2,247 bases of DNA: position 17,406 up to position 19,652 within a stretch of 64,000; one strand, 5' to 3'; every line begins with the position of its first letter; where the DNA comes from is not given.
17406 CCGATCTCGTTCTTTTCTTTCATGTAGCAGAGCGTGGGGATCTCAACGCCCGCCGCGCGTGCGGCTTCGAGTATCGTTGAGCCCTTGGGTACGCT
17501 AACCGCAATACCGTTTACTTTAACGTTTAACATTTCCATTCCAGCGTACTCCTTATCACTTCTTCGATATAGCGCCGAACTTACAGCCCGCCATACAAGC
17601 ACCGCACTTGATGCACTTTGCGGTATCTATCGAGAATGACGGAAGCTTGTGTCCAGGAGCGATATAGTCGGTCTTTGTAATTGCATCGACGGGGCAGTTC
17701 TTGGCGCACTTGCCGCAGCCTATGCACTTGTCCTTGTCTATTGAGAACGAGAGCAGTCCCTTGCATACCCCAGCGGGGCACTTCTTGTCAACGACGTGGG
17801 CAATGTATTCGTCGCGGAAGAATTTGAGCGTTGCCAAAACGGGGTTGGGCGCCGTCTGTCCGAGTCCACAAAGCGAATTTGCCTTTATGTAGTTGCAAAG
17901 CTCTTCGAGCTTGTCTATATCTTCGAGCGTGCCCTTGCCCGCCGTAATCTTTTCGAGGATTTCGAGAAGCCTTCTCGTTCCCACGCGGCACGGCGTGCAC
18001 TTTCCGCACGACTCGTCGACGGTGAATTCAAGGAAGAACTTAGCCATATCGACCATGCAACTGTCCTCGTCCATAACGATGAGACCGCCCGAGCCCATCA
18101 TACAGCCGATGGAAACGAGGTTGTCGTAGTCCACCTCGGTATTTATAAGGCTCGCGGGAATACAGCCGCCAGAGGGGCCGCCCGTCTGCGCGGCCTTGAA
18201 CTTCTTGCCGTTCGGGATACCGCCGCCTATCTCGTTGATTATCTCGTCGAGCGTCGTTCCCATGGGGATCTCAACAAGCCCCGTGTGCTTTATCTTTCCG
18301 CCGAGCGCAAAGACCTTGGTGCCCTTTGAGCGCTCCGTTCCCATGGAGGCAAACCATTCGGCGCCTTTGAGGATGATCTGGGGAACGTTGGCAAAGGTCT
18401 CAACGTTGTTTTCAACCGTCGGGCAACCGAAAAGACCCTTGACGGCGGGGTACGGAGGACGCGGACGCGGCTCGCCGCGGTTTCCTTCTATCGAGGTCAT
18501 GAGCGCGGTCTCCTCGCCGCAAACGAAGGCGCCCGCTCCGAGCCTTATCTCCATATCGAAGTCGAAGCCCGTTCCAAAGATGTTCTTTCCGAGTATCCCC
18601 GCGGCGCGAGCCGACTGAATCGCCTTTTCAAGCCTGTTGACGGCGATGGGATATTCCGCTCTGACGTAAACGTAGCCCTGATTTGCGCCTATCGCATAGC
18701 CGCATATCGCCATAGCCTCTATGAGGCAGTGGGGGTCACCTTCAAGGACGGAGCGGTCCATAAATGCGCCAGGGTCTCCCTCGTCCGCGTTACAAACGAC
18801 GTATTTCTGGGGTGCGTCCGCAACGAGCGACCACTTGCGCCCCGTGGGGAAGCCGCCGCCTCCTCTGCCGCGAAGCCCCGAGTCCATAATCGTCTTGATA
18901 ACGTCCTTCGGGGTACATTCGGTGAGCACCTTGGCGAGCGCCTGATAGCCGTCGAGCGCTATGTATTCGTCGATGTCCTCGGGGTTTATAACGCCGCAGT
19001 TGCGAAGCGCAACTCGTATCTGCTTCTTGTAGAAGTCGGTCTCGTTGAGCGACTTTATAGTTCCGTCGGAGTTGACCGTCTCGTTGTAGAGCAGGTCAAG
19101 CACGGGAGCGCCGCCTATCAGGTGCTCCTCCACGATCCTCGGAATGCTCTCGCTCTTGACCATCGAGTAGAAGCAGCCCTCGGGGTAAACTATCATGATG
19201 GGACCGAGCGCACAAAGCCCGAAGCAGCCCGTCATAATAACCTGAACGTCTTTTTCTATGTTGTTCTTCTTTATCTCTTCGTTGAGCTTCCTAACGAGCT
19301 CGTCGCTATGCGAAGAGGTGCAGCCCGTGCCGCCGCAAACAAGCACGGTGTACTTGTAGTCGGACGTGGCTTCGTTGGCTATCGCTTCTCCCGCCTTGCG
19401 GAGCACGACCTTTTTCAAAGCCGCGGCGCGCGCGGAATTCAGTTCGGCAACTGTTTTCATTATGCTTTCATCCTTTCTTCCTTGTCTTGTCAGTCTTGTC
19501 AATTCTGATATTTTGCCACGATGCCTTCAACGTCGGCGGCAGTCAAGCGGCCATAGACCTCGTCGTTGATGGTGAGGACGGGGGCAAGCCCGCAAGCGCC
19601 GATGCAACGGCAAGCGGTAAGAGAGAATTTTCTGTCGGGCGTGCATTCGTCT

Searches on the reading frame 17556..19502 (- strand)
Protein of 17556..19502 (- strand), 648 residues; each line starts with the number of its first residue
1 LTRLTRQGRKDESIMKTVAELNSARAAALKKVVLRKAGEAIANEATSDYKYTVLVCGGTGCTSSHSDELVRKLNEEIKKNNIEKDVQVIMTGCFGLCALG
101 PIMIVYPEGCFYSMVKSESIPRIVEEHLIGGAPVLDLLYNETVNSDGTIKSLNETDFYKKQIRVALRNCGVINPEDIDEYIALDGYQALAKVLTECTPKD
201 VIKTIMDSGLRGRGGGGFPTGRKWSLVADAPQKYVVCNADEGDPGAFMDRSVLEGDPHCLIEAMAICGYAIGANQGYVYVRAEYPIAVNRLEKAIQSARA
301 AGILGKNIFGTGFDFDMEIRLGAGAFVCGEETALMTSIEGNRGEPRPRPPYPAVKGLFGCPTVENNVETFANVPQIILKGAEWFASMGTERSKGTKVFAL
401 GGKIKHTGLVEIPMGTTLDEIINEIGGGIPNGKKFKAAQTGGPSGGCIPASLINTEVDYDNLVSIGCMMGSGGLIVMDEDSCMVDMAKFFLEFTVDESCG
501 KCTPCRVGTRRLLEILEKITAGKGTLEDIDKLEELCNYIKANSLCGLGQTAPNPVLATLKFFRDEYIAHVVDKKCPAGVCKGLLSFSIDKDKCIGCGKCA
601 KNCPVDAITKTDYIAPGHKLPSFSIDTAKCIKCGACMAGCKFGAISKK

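Call 71: search_protein_families(library=pfam, proteins=[window:17556-19502:-], max_evalue=0.00001)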
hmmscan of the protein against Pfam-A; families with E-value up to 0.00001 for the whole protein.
window:17556-19502:- (648 aa): 10 families
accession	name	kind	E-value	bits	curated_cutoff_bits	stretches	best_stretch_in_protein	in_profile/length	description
PF01512.22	Complex1_51K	-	1.5e-46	158.4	31.2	1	205-374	1-149/150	Nuo51 FMN-binding domain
PF10589.14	NADH_4Fe-4S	-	4e-35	120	23.5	1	485-569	1-85/85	NADH-ubiquinone oxidoreductase-F iron-sulfur binding region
PF00037.32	Fer4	-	3.4e-13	49.3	21.1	1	587-609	2-24/24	4Fe-4S binding domain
PF12837.12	Fer4_6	-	2e-11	43.7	25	1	587-608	3-24/24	4Fe-4S binding domain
PF12838.12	Fer4_7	-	8.2e-10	39.5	27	1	592-644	1-52/52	4Fe-4S dicluster domain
PF12797.12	Fer4_2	-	1.3e-08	34.7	24.5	0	587-605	4-22/22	4Fe-4S binding domain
PF01257.25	2Fe-2S_thioredx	-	1.1e-07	32.2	24.8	1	50-126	65-143/145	Thioredoxin-like [2Fe-2S] ferredoxin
PF14697.11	Fer4_21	-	2.4e-07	31.2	35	0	588-610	3-28/59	4Fe-4S dicluster domain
PF13237.11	Fer4_10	-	5e-07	30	25.5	1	587-640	3-52/53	4Fe-4S dicluster domain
PF10531.15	SLBB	-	3.6e-06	27.1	27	1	399-446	3-53/55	SLBB domain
